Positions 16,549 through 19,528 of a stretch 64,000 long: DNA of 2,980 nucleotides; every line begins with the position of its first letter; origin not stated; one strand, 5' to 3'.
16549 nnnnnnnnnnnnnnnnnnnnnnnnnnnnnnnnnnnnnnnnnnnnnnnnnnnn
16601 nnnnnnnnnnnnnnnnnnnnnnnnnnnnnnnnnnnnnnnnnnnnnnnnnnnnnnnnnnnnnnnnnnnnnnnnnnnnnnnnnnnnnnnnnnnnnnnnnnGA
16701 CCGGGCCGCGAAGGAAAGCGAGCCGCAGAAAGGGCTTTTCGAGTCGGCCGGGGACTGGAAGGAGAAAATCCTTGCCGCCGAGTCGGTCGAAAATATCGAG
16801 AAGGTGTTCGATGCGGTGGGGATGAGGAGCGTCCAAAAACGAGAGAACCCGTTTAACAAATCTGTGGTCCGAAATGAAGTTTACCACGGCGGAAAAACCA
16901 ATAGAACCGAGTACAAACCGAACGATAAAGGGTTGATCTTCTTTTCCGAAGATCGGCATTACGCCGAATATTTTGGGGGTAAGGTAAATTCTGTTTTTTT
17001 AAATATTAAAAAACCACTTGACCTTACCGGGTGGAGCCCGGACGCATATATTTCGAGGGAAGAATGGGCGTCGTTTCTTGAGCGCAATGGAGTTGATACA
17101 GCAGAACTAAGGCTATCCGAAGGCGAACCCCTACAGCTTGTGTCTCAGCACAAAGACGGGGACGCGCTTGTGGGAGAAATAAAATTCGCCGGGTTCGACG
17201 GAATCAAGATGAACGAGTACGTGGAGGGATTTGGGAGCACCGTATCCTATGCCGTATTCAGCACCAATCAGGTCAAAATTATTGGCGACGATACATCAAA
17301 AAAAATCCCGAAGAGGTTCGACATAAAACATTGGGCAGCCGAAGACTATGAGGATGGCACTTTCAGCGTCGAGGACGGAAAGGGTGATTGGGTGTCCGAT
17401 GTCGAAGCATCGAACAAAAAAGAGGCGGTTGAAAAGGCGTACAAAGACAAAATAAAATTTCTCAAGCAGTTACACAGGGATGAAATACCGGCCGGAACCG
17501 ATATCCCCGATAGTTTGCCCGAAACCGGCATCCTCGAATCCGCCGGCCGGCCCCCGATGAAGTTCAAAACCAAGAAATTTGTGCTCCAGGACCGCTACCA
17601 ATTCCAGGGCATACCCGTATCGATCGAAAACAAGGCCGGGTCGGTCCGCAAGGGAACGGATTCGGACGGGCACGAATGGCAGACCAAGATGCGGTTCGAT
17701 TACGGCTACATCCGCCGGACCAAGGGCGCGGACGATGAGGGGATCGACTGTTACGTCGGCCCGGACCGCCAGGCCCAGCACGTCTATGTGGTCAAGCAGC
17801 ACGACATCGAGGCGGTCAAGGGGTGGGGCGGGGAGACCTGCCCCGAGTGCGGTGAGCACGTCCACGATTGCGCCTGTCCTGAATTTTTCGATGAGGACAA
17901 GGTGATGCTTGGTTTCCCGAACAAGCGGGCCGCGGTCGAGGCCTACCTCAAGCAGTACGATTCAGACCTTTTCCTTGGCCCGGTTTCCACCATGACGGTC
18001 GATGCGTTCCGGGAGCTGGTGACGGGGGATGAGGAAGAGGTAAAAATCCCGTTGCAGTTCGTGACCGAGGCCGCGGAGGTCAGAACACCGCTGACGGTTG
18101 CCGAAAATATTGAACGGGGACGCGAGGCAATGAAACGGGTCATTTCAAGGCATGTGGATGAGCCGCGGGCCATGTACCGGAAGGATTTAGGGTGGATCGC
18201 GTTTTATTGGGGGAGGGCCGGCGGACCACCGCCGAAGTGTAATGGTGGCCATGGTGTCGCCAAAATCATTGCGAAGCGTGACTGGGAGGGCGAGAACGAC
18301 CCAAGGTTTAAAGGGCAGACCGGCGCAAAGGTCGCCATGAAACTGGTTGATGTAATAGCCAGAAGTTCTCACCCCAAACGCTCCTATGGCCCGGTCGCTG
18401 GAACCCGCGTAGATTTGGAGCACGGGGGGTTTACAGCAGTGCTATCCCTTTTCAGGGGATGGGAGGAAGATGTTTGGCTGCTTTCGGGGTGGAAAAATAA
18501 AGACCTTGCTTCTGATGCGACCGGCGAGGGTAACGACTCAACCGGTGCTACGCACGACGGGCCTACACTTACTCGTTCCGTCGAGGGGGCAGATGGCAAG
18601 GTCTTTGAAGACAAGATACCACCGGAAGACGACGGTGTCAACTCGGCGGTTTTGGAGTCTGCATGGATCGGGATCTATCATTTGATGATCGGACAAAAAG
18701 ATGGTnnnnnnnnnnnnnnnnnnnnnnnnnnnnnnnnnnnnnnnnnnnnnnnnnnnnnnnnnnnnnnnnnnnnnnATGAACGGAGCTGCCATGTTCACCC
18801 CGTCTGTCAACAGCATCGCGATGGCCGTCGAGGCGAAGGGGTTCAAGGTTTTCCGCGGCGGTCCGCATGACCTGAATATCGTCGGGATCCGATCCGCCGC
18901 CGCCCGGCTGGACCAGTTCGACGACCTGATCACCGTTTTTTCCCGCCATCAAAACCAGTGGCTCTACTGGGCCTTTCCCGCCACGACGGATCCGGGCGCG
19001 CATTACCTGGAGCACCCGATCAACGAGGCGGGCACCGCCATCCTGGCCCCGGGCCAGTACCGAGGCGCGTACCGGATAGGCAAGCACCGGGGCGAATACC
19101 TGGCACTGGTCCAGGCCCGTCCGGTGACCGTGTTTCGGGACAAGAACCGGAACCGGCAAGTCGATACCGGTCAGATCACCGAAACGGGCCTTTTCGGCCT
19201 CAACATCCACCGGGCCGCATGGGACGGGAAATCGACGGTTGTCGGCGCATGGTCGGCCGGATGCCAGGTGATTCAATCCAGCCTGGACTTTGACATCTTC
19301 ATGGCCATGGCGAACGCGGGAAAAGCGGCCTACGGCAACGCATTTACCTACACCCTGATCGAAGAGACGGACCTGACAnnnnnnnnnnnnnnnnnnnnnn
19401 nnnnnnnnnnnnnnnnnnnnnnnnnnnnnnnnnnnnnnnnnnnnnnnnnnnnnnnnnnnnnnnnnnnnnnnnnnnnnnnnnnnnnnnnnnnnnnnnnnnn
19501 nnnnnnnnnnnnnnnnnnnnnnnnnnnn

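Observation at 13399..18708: One 1769-aa protein strings together two ParB-type domains, a RelA/SpoT nucleotidyltransferase, an ADP-ribosyltransferase, a pyrophosphatase-like domain and a BECR-type nuclease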

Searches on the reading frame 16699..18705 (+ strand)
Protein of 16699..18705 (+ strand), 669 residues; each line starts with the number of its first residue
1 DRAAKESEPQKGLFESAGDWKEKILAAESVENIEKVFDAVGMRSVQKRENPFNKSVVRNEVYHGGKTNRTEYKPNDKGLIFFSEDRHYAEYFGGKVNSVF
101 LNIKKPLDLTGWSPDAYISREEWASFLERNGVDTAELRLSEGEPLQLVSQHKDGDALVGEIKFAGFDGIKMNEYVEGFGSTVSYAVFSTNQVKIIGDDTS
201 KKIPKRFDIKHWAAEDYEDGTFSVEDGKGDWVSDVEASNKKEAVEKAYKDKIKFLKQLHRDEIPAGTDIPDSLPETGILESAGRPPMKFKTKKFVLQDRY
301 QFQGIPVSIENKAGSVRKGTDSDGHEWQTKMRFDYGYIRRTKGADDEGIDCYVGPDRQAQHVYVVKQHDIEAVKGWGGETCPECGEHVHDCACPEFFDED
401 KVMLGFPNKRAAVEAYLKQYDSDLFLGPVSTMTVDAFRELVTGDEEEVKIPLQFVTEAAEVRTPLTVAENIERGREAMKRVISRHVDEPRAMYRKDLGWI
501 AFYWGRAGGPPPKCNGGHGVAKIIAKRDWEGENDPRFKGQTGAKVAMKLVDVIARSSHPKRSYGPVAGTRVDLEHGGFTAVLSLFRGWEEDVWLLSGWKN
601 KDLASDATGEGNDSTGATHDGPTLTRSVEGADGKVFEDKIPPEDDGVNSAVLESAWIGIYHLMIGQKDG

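Call 20: search_solved_structures(query=window:16699-18705:+, max_evalue=1, show_alignments=3)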
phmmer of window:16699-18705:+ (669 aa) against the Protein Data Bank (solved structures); distinct sequences matched with E-value up to 1: 1.
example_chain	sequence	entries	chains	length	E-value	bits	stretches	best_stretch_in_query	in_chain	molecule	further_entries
9b41_L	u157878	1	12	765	1e-13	53.6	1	252-369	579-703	gp19 Portal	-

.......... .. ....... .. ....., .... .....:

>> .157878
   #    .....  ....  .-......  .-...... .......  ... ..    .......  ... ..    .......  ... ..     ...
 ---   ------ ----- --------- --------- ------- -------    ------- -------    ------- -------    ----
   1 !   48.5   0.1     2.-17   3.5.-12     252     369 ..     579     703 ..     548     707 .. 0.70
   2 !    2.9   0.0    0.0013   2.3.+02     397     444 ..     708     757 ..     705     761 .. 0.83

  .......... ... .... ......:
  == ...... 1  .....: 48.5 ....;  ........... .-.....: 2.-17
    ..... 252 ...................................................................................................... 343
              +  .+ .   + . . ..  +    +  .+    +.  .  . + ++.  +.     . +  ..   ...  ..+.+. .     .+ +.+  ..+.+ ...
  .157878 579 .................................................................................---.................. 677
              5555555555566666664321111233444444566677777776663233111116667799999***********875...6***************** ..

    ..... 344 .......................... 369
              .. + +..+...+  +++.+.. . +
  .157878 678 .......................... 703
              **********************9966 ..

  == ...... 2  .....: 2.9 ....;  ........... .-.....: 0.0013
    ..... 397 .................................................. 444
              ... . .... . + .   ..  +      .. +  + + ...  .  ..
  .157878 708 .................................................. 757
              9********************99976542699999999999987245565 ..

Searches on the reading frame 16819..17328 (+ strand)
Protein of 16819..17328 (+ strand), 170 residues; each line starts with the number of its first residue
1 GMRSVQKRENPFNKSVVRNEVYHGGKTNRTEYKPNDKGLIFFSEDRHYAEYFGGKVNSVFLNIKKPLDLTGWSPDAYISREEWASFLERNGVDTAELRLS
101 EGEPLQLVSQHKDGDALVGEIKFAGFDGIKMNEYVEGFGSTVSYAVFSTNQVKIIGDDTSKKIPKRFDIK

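Call 58: search_dna_similar(query=window:16819-17328:+, collection=phages, mode=protein, max_rows=12, max_evalue=0.001)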
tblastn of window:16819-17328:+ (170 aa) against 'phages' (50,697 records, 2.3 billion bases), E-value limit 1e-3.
No match.

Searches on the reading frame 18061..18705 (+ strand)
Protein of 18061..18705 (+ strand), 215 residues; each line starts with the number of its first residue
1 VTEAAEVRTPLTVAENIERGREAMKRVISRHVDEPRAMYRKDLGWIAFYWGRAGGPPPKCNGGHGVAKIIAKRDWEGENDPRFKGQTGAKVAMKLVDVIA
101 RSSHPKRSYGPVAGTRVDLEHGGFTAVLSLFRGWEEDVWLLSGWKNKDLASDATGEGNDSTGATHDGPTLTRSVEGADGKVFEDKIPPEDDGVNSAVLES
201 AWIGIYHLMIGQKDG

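Call 54: find_homologous_proteins(query=window:18061-18705:+, max_evalue=0.001)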
Query window:18061-18705:+ (215 aa): 9 proteins with E <= 0.001 among 229 candidates.
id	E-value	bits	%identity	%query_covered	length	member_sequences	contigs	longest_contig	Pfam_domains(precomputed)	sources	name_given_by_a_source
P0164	8.7e-29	118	48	73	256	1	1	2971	PF18809.7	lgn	-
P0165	3.5e-26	110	41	80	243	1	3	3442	-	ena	-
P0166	3.6e-26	110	50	47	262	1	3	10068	PF18809.7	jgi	-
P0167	2.1e-25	107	42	65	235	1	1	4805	PF18809.7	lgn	-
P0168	3.5e-25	107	41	65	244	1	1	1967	PF18809.7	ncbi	-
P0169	6.2e-24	103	39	83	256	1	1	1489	PF18809.7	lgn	-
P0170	2.3e-23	101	47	47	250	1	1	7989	-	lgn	-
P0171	1.5e-22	98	49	45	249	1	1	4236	PF18809.7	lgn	-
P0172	2.5e-22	97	48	46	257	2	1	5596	PF18809.7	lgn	-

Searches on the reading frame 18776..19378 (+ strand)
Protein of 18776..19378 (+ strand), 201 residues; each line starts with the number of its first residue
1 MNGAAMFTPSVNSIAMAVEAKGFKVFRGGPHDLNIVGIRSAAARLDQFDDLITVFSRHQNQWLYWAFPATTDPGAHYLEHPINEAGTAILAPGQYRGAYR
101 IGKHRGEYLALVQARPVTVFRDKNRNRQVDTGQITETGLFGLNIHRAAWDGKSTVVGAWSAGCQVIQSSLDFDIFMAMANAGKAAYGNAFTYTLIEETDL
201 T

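Call 5: search_protein_families(library=pfam, proteins=[window:18776-19378:+], max_evalue=0.01)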
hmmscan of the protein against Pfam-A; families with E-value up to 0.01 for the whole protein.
window:18776-19378:+ (201 aa): 0 families

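Call 6: search_protein_families(library=phrogs, proteins=[window:18776-19378:+], max_evalue=0.001)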
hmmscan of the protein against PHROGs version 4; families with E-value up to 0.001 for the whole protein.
window:18776-19378:+ (201 aa): 2 families
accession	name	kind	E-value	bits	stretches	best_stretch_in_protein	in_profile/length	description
phrog_3000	-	unknown function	4.6e-36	125.4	1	34-197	41-201/209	-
phrog_33083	-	lysis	5.5e-21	75.8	1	45-178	294-431/456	endolysin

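Call 84: search_protein_families(library=ncbifam, proteins=[window:18776-19378:+], max_evalue=0.01)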
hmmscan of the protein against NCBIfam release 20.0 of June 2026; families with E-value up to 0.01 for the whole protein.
window:18776-19378:+ (201 aa): 0 families
